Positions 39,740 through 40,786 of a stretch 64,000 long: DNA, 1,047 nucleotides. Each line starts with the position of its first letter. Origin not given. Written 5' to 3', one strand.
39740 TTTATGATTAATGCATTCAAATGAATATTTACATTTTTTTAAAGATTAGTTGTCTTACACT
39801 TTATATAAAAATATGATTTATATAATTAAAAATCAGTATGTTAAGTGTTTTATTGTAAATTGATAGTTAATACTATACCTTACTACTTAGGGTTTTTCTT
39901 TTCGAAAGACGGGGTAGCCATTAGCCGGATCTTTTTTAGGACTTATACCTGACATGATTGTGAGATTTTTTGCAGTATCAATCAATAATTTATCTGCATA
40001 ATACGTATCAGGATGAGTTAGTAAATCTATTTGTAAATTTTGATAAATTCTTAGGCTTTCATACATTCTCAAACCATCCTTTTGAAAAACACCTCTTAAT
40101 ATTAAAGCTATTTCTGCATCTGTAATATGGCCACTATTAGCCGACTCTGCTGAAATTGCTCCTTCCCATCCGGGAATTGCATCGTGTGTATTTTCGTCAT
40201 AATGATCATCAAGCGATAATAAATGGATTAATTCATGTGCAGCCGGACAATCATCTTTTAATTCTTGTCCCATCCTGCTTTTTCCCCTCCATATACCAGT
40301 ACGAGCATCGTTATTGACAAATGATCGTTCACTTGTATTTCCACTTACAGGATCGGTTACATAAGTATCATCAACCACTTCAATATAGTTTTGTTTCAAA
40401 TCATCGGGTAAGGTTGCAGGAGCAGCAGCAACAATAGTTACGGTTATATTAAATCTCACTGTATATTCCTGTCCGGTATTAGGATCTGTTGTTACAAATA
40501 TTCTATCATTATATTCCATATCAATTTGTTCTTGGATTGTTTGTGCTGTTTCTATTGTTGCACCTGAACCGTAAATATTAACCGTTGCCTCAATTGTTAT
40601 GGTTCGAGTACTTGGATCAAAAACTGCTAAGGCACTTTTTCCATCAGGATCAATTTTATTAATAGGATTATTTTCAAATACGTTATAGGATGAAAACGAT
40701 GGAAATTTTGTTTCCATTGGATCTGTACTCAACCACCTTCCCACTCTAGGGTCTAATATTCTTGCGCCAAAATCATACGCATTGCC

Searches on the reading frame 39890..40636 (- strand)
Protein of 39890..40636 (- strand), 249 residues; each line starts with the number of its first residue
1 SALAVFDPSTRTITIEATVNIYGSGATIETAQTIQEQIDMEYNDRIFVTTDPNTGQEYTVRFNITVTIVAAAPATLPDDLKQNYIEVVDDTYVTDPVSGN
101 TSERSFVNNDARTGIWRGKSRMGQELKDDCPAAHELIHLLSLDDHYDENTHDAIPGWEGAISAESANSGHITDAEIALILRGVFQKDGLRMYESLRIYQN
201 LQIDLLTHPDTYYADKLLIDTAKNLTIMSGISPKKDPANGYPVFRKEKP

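Call 8: search_protein_families(library=pfam, proteins=[window:39890-40636:-], max_evalue=10)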
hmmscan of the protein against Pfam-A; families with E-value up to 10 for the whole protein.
seq(249 aa): 0 families
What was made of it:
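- On Tox-MPTase / Ntox families held in Pfam: No Pfam family matches either tail at E up to 10 (call 8).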

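Call 9: search_solved_structures(query=window:39890-40636:-, max_evalue=10)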
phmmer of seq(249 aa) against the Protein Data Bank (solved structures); distinct sequences matched with E-value up to 10: 3.
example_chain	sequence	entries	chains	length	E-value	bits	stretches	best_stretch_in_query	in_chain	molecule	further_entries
3tdg_A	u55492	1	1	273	0.11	15.2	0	130-195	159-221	Putative uncharacterized protein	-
9x1w_A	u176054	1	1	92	0.82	12.4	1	127-197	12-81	P57-M4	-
8kef_A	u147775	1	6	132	1.5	11.5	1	54-106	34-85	Neck gp7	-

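Call 11: find_homologous_proteins(query=window:39890-40636:-, max_evalue=0.01)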
Query seq(249 aa): 533 candidates shared short words with the query, none scored E <= 0.01.

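Call 35: search_solved_structures(query=A2, max_evalue=10, show_alignments=2)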
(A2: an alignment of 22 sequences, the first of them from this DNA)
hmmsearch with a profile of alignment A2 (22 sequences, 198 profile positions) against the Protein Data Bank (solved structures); distinct sequences matched with E-value up to 10: 5.
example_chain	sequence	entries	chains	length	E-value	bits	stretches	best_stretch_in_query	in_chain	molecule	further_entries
1c7k_A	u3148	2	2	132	0.0073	19.1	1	108-134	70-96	ZINC ENDOPROTEASE | ZINC PROTEASE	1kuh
4hx3_A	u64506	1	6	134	0.0079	19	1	108-134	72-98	Extracellular small neutral protease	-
1hv5_A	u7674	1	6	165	0.53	13.1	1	102-131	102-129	STROMELYSIN 3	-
6miw_A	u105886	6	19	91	0.65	12.8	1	25-73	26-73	E3 ubiquitin-protein ligase HUWE1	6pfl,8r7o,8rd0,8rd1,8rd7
4df9_A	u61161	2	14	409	1.3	11.8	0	120-147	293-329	putative peptidase | Lipoprotein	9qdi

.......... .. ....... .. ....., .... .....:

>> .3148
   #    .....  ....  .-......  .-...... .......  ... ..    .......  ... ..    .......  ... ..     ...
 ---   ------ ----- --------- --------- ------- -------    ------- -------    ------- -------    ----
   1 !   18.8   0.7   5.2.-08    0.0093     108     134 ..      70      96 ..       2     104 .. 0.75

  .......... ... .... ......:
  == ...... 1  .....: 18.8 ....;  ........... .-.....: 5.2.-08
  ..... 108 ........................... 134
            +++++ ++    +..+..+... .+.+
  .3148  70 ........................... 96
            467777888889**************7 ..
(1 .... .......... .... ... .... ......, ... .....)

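Call 41: predict_structure(alignment_id=A2)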
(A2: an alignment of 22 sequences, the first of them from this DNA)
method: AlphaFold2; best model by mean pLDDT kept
length: 249 residues; sequences in the alignment: 22
mean_pLDDT: 76.8   pTM: 0.72
mean pLDDT of the five models: 76.8, 74.5, 72.8, 71.6, 71.5
residues with pLDDT >= 90: 94; 70-90: 59; 50-70: 76; < 50: 20
segments of 3 or more residues with pLDDT < 50: 87-89, 95-100, 242-249
pLDDT, mean of each block of 10 residues (from residue 1): 86 92 86 96 96 91 91 61 53 48 77 84 90 92 93 96 94 93 71 65 54 54 55 54 42
secondary structure, 60 per line:
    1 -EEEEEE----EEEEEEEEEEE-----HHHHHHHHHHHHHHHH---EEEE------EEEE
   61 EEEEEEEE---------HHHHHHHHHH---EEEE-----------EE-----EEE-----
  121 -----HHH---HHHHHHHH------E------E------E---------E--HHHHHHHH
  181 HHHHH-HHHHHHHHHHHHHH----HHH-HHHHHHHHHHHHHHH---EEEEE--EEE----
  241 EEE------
elements in order: E2-7 E12-22 H28-43 E47-50 E57-68 H78-87 E91-94 E113-115 H132-139 H173-185 H187-200 H209-223 E227-231 E234-236 E241-243
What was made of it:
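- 39890..40078 (-): C-terminal extension of tail A (about 63 aa), helical, low model confidence, not shared with the family. pLDDT about 54 over tail residues 190-249 (call 41).
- On Metzincin / snapalysin-like zinc peptidase (tail A): The AF2 model has pLDDT 76.8, with 86-96 in the core (call 41).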

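Call 44: fold_search(model_id=the predicted structure, library=pdb)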
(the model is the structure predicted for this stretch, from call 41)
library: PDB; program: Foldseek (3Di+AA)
matches with E <= 10: 1078; with E <= 0.001: 0
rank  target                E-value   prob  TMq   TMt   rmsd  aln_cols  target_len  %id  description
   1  4hx3_A                9.4e-03  0.96  0.31  0.50   5.1       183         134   11  Crystal structure of Streptomyces caespitosus sermetstatin in complex with S. caespitosus snapalysin (released 2012-12-05)
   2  9o58_A                1.2e-02  0.69  0.32  0.16  10.5       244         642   12  Zymogen ADAM17-iRhom2 complex bound by the MEDI3622 Fab (released 2025-06-25)
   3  1kuh                  2.1e-02  0.96  0.33  0.55   5.5       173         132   13  ZINC PROTEASE FROM STREPTOMYCES CAESPITOSUS (released 1997-03-12)
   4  6yjm_A                2.4e-02  0.84  0.35  0.39   7.3       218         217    9  Crystal Structure of the Catalytic Domain of ADAMTS-5 in Complex with the Inhibitor GLPG1972 (released 2021-04-14)
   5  3cki_A                2.7e-02  0.60  0.33  0.32  10.3       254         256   11  Crystal structure of the TACE-N-TIMP-3 complex (released 2008-08-05)
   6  3lmc                  2.9e-02  0.60  0.28  0.35  10.7       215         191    7  Crystal Structure of zinc-dependent peptidase from Methanocorpusculum labreanum (strain Z), Northeast Structural Genomic (released 2010-02-16)
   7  3b8z_A                3.3e-02  0.77  0.38  0.42   7.0       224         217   10  High Resolution Crystal Structure of the Catalytic Domain of ADAMTS-5 (Aggrecanase-2) (released 2007-12-11)
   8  6yjm_B                4.5e-02  0.75  0.36  0.40   7.2       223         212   10  Crystal Structure of the Catalytic Domain of ADAMTS-5 in Complex with the Inhibitor GLPG1972 (released 2021-04-14)
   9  1vg1                  5.4e-02  0.15  0.13  0.17   9.3       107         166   10  GDP-Bound Rab7 (released 2004-07-20)
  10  7ug7_EF               6.5e-02  0.10  0.18  0.09  13.9       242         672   12  70S ribosome complex in an intermediate state of translocation bound to EF-G(GDP) stalled by Argyrin B (released 2022-05-18)
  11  8y5r_0                7.4e-02  0.10  0.20  0.10  19.3       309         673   12  E.coli Transcription translation coupling complex in TTC-B state 5 (subclass 1) containing mRNA with 27-mer spacer, Nu (released 2025-08-13)
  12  6mav_A                7.8e-02  0.66  0.32  0.45   6.9       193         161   11  Complex of tissue inhibitor of metalloproteinase-1 (TIMP-1) mutant L34G with matrix metalloproteinase-3 catalytic doma (released 2019-05-15)
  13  6e7u_A                1.2e-01  0.41  0.19  0.14   5.3        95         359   19  Heterodimer of the GluN1b-GluN2B NMDA receptor amino-terminal domains bound to allosteric inhibitor 93-31 (released 2019-01-30)
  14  7wz7_A                1.2e-01  0.06  0.14  0.16  15.9       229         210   11  GPR110/G12 complex (released 2022-09-28)
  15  7eze_A                1.3e-01  0.15  0.13  0.17   9.9       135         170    8  Thorarchaeota Rab GTP-gamma-S/Mg2+ (soak) (released 2022-06-08)
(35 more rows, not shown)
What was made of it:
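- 40079..40636 (-): Tail A metzincin-like domain (protein residues 307-492). The HELIH motif lies at 40223-40237. Snapalysin is the best profile hit (call 35) and the best fold hit (calls 41, 44).
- On Metzincin / snapalysin-like zinc peptidase (tail A): The top Foldseek hits are snapalysin 4hx3 and 1kuh (probability 0.96, E about 0.01, TM 0.31-0.55), followed by ADAM, ADAMTS, MMP and archaemetzincin entries (call 44).
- Closest known: Snapalysin. Same: Snapalysin is the top hit by profile (E=0.007, call 35) and by fold (probability 0.96, call 44).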

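Call 53: search_protein_families(library=ncbifam, proteins=[window:39890-40636:-], max_evalue=10)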
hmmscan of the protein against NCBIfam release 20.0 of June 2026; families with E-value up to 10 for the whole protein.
seq(249 aa): 1 family
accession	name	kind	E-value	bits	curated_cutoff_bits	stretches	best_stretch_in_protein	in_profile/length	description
NF010479.0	PRK13904.1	equivalog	0.21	11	273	1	190-229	9-48/258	UDP-N-acetylmuramate dehydrogenase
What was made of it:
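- Tried and rejected: Pfam and NCBIfam scans of both tails at E up to 10 gave nothing useful (calls 8, 53).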

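Call 54: search_protein_families(library=pfam, alignment_id=A2, max_evalue=1)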
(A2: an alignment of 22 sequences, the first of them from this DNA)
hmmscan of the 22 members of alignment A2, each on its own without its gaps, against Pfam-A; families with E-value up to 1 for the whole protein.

A. member 1, seq(249 aa): 0 families

B. families by the number of members that match (of 22 scanned): 14 families
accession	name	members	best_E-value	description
PF05547.17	Peptidase_M6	2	0.0082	Immune inhibitor A peptidase M6, catalytic domain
PF02031.22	Peptidase_M7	2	0.034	Streptomyces extracellular neutral proteinase (M7) family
PF13688.12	Reprolysin_5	1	0.0017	Metallo-peptidase family M12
PF06028.17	DUF915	1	0.0096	Alpha/beta hydrolase of unknown function (DUF915)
PF09917.15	DUF2147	1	0.018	Uncharacterized protein conserved in bacteria (DUF2147)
PF18343.7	SH3_14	1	0.023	Dda helicase SH3 domain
PF20081.4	DUF6475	1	0.044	Domain of unknown function (DUF6475)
PF08751.17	TrwC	1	0.066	TrwC relaxase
PF13583.11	Reprolysin_4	1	0.078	Metallo-peptidase family M12B Reprolysin-like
PF00413.30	Peptidase_M10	1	0.091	Matrixin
PF01873.23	eIF-5_eIF-2B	1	0.11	Domain found in IF2B/IF5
PF21894.1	N4_RNAP_helical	1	0.15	Bacteriophage N4 RNA polymerase, helical domain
PF03341.19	Pox_mRNA-cap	1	0.19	Poxvirus mRNA capping enzyme, small subunit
PF02352.20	Decorin_bind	1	0.21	Decorin binding protein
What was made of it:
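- On Metzincin / snapalysin-like zinc peptidase (tail A): The Pfam M7, M6, M10 and M12 hits are all below threshold (call 54).
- On Tox-MPTase / Ntox families held in Pfam: None of the 22 tail-A family members hits a Tox-MPTase model (call 54).
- Closest known: Snapalysin. Different: Sequence identity is ~11-13%, and no hit reaches the Pfam M7 threshold (call 54).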
